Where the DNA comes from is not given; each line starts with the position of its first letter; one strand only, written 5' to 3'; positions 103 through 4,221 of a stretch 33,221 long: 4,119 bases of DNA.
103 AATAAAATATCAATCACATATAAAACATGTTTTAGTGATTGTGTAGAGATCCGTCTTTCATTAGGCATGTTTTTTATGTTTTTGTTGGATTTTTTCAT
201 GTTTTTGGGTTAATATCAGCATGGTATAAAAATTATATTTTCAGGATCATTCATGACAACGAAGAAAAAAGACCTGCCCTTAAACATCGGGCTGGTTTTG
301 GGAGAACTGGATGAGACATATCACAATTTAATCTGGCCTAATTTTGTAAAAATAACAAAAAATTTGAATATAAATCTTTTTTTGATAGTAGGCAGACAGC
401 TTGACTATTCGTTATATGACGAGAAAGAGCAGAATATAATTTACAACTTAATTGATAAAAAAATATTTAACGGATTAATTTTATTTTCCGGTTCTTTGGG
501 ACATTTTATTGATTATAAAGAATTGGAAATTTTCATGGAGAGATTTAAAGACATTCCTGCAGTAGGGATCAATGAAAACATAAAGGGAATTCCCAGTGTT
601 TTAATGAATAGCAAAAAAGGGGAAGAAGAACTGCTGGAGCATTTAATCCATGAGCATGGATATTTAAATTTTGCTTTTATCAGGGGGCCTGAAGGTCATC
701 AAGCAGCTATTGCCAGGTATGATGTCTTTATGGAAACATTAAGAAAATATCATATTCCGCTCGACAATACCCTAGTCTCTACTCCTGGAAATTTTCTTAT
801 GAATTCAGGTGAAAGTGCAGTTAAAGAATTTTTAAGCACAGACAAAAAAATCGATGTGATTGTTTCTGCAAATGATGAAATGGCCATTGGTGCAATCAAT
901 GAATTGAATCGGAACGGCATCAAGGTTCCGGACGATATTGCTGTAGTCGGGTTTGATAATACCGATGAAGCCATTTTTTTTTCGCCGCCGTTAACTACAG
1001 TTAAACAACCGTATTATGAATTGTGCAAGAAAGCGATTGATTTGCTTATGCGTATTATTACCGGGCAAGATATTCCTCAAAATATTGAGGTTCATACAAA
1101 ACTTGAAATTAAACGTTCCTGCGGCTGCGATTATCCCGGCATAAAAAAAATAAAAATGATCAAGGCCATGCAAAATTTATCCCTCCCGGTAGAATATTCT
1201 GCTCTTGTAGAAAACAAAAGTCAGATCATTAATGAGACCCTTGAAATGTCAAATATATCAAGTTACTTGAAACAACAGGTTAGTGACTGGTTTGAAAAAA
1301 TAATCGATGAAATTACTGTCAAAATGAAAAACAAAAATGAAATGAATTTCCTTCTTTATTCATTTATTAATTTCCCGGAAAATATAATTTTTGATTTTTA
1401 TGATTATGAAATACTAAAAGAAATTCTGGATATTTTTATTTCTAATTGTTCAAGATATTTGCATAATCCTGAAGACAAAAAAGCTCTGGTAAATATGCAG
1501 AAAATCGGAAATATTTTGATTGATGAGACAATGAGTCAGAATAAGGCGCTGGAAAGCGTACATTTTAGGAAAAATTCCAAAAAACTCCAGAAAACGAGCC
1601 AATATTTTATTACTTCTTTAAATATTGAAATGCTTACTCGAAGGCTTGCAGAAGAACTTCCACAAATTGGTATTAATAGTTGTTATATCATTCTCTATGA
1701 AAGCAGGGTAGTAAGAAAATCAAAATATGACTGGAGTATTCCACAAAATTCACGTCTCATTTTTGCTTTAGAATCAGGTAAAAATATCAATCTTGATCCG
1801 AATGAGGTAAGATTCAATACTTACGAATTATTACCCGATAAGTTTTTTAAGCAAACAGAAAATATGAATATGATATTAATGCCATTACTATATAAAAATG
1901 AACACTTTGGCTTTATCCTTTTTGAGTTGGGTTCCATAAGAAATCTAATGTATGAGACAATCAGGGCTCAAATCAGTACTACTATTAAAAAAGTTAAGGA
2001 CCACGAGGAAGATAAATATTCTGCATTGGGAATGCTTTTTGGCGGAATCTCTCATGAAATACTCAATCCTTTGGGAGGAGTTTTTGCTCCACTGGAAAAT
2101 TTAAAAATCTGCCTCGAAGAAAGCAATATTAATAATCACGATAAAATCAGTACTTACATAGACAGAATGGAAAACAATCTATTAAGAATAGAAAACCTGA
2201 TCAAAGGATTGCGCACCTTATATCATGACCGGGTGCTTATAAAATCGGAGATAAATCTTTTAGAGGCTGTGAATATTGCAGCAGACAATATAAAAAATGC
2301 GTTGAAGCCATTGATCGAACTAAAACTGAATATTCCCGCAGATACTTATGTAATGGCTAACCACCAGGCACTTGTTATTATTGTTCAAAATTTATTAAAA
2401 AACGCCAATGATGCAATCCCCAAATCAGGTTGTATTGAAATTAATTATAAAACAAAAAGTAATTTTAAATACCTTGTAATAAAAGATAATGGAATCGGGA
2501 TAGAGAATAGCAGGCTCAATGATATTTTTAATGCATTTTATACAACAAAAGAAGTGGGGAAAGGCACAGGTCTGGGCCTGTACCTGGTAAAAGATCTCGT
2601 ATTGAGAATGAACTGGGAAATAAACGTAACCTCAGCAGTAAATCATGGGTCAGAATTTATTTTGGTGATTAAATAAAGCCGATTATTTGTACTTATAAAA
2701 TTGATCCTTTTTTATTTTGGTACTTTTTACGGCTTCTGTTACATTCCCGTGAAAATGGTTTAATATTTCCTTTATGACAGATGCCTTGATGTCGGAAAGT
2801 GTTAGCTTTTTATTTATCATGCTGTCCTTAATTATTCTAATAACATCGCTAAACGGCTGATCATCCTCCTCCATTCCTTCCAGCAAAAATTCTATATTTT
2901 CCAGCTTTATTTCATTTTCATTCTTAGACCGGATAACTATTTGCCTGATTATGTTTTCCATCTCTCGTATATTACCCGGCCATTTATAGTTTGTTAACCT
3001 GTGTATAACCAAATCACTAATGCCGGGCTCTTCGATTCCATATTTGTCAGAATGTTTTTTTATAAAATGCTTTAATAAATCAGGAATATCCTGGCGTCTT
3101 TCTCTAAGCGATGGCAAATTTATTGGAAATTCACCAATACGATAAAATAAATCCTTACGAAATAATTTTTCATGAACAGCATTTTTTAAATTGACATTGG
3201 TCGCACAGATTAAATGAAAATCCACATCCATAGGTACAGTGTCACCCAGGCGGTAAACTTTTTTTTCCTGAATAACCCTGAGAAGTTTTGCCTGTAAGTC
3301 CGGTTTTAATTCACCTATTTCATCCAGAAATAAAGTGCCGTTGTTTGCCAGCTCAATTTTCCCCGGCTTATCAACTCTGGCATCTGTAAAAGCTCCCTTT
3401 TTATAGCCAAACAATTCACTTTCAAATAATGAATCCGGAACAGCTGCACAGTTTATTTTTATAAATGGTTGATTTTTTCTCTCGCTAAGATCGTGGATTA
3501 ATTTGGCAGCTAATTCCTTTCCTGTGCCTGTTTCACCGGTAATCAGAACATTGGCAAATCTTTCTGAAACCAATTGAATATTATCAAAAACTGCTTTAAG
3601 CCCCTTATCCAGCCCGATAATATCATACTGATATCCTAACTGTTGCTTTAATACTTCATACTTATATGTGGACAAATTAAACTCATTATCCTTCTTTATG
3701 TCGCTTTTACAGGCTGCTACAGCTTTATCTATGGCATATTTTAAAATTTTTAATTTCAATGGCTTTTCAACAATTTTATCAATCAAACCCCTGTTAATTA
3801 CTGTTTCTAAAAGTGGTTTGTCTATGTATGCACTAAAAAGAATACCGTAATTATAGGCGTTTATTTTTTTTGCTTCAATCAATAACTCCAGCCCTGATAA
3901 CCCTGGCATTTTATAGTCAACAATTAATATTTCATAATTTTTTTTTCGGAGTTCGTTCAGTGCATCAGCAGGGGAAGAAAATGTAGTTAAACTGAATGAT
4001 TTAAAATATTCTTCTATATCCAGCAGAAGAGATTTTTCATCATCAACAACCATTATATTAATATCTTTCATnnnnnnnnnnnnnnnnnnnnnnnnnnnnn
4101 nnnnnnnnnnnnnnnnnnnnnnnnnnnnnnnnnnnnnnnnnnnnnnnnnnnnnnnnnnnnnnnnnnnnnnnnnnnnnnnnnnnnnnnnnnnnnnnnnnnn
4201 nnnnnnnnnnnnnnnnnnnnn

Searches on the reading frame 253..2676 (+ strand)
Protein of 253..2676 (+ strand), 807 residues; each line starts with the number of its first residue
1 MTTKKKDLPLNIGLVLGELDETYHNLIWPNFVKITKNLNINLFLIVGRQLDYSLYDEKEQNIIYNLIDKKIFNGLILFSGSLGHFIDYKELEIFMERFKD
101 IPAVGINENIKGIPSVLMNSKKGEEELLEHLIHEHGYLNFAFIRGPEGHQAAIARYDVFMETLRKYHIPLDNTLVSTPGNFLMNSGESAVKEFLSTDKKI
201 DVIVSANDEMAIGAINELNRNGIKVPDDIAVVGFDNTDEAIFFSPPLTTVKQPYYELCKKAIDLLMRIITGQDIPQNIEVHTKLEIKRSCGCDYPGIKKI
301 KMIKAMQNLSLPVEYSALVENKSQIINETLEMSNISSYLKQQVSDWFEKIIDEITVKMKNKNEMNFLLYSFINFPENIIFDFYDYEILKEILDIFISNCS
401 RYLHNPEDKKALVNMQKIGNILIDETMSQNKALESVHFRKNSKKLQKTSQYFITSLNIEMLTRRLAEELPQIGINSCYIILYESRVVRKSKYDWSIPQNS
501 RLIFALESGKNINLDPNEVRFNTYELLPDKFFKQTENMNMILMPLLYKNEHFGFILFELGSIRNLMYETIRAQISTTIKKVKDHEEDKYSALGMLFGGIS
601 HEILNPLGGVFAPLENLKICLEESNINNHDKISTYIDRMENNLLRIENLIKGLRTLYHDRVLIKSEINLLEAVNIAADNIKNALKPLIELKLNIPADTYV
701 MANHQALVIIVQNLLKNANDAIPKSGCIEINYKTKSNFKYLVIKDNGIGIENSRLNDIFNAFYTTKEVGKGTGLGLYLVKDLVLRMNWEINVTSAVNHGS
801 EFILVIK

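Call 3: search_protein_families(library=pfam, proteins=[window:253-2676:+], max_evalue=0.01)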
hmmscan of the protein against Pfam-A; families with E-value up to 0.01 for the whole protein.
window:253-2676:+ (807 aa): 6 families
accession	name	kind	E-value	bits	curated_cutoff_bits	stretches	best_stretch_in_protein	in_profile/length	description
PF13377.12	Peripla_BP_3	-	2.3e-26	93.3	26.5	1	133-290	5-167/167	Periplasmic binding protein-like domain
PF00532.27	Peripla_BP_1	-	3.7e-19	69.7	22.2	1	11-286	3-273/281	Periplasmic binding proteins and sugar binding domain of LacI family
PF02518.31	HATPase_c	-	4.3e-19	69.4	26.4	1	705-806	4-107/111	Histidine kinase-, DNA gyrase B-, and HSP90-like ATPase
PF13407.12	Peripla_BP_4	-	1.4e-13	51.5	35.1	1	129-272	112-257/258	Periplasmic binding protein domain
PF00512.31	HisKA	-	6e-06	26.7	26.9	1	592-656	2-60/66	His Kinase A (phospho-acceptor) domain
PF13589.12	HATPase_c_3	-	0.00019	21.9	25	1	710-767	6-62/137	Histidine kinase-, DNA gyrase B-, and HSP90-like ATPase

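Call 4: search_protein_families(library=ncbifam, proteins=[window:253-2676:+], max_evalue=0.01)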
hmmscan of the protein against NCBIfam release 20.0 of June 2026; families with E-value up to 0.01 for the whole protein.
window:253-2676:+ (807 aa): 94 families (the best 25 are shown)
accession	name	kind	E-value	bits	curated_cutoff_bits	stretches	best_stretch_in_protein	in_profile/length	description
NF007075.0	PRK09526.1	subfamily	6.5e-31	107.5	340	1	112-292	157-333/358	LacI family DNA-binding transcriptional regulator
NF007979.0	PRK10703.1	equivalog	2.1e-30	106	501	1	58-290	103-331/341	HTH-type transcriptional repressor PurR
NF008269.0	PRK11041.1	equivalog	2.9e-29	102.2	436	1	61-278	113-324/342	DNA-binding transcriptional regulator CytR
NF047341.1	lactose_RbsR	equivalog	3.2e-29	102.3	382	1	54-289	101-327/331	ribose utilization transcriptional repressor RbsR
NF007743.0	PRK10423.1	equivalog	4.6e-28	98.3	531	1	93-284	132-323/330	ribose operon transcriptional repressor RbsR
NF008468.0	PRK11360.1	equivalog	2.2e-27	95.7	646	1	585-806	389-606/616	two-component system sensor histidine kinase AtoS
TIGR01481.1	ccpA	equivalog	8.1e-27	94.5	442.35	1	56-276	102-314/330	catabolite control protein A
NF046044.1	PnpS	equivalog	3.5e-25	88.8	400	1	599-806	177-389/390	two-component system histidine kinase PnpS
NF010411.0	PRK13837.1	equivalog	1.7e-24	85.9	647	1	590-803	448-670/828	two-component system VirA-like sensor kinase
TIGR02966.1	phoR_proteo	equivalog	8.6e-24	84.2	334.2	1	598-804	120-331/333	phosphate regulon sensor histidine kinase PhoR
NF047497.1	HK_LIC_12097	equivalog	1.8e-22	79.6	500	1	578-797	131-356/367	LIC_12097 family sensor histidine kinase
NF008002.0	PRK10727.1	equivalog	2.1e-22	79.7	557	1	40-288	88-326/341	HTH-type transcriptional regulator GalR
NF052440.1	TransRegGNTRPSEAE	equivalog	5.9e-22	78.2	400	1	95-277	137-319/333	HTH-type transcriptional regulator GntR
NF052574.1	HisKinEspCMyxo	equivalog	1.5e-21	76.3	1200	1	588-805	413-634/785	serine histidine kinase EspC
NF038348.1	T2SS_HK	subfamily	2.5e-21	75.7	450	1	631-804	396-569/574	histidine kinase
NF047794.1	HisKinPtgB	equivalog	8.8e-19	67.2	1000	1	588-805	438-652/656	two-component system sensor histidine kinase PgtB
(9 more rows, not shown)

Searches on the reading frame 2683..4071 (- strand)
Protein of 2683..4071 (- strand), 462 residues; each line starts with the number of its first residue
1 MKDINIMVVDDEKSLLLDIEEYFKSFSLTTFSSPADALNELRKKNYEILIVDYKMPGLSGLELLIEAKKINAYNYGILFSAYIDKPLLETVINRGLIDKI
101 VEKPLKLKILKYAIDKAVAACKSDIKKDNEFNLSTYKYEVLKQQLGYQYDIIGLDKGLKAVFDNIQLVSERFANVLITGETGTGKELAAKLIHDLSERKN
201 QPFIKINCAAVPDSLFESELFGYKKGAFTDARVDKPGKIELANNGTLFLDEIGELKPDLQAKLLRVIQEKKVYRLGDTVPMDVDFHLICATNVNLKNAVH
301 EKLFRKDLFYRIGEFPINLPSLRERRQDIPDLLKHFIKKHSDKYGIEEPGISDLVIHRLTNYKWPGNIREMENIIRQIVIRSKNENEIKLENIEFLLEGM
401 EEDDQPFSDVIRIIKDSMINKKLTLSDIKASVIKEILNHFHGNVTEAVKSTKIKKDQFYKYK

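Call 3: search_protein_families(library=pfam, proteins=[window:2683-4071:-], max_evalue=0.01)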
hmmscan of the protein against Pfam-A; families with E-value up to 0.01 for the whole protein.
window:2683-4071:- (462 aa): 9 families
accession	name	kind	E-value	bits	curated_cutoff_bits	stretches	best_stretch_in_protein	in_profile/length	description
PF00158.32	Sigma54_activat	-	4.9e-66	222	20.2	1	151-317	1-167/168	Sigma-54 interaction domain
PF14532.12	Sigma54_activ_2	-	6.3e-21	75.5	25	1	159-322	8-138/138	Sigma-54 interaction domain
PF25601.1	AAA_lid_14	-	7.6e-21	74.2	27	1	323-404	1-81/87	AAA+ ATPase lid domain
PF00072.30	Response_reg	-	3.5e-12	46.9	30.2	1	6-114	1-110/111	Response regulator receiver domain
PF01078.27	Mg_chelatase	-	3.5e-08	33.5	20.3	1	234-293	97-158/207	Magnesium chelatase, subunit ChlI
PF07728.20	AAA_5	-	4.1e-07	30.5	22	1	174-294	1-124/139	AAA domain (dynein-related subfamily)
PF07724.20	AAA_2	-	7.6e-07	29.8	27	1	173-300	4-132/166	AAA domain (Cdc48 subfamily)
PF00004.35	AAA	-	4.5e-05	24.3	21.2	1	175-315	1-129/131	ATPase family associated with various cellular activities (AAA)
PF07726.17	AAA_3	-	0.00044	20.6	27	1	175-292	2-111/131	ATPase family associated with various cellular activities (AAA)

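Call 4: search_protein_families(library=ncbifam, proteins=[window:2683-4071:-], max_evalue=0.01)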
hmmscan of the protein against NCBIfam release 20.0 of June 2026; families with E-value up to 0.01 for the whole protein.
window:2683-4071:- (462 aa): 66 families (the best 25 are shown)
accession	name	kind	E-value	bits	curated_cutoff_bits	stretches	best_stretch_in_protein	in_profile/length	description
NF041552.1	TF_PrdR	equivalog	1.4e-92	310.9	795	1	126-459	245-570/577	sigma-54 dependent transcriptional regulator PrdR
TIGR01817.1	nifA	equivalog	5.8e-90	302.5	528.85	1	126-385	173-431/534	nif-specific transcriptional activator NifA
NF003451.0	PRK05022.1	equivalog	8.7e-90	301.9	476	1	117-457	158-500/512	nitric oxide reductase transcriptional regulator NorR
TIGR01818.1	ntrC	equivalog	6.5e-89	298.8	558.6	1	6-441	1-427/463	nitrogen regulation protein NR(I)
TIGR02915.1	PEP_resp_reg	equivalog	3.8e-88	296.3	502.6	1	6-449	1-426/445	PEP-CTERM-box response regulator transcription factor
NF038308.1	RNA_repair_RtcR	equivalog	4.3e-85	286.5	650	1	147-407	178-446/530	RNA repair transcriptional activator RtcR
NF008469.0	PRK11361.1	equivalog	8.2e-85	285.2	714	1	5-453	6-442/461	acetoacetate metabolism transcriptional regulator AtoC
NF049963.1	RespRegFlgRCampy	domain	1.8e-79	267.6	750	1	5-402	2-384/429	fla regulon two-component system response regulator FlgR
NF041946.1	LuxO_transreg_Vib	equivalog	1e-78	265.2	800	1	22-453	15-448/463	quorum-sensing sigma-54 dependent transcriptional regulator LuxO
NF041906.1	V4R_TF_MobR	exception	2.5e-77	260.6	999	1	149-453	232-532/544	phenol degradation transcriptional regulator MobR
NF008176.1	PRK10923.1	equivalog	2.9e-77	260.2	620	1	2-385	2-374/469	nitrogen regulation protein NR(I)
NF050807.1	TransRegFlbDCaul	equivalog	1.5e-76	258.1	750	1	148-449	117-422/454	sigma-54-dependent transcriptional regulator FlbD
TIGR02329.1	propionate_PrpR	equivalog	1.5e-76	258.1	499.2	1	148-459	211-521/526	propionate catabolism operon regulatory protein PrpR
NF007689.0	PRK10365.1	equivalog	1.7e-75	254.5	760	1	3-453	5-430/441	sigma-54-dependent response regulator transcription factor ZraR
NF011953.0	PRK15424.1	equivalog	1.7e-74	251.4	703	1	110-457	178-526/538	propionate catabolism operon regulatory protein PrpR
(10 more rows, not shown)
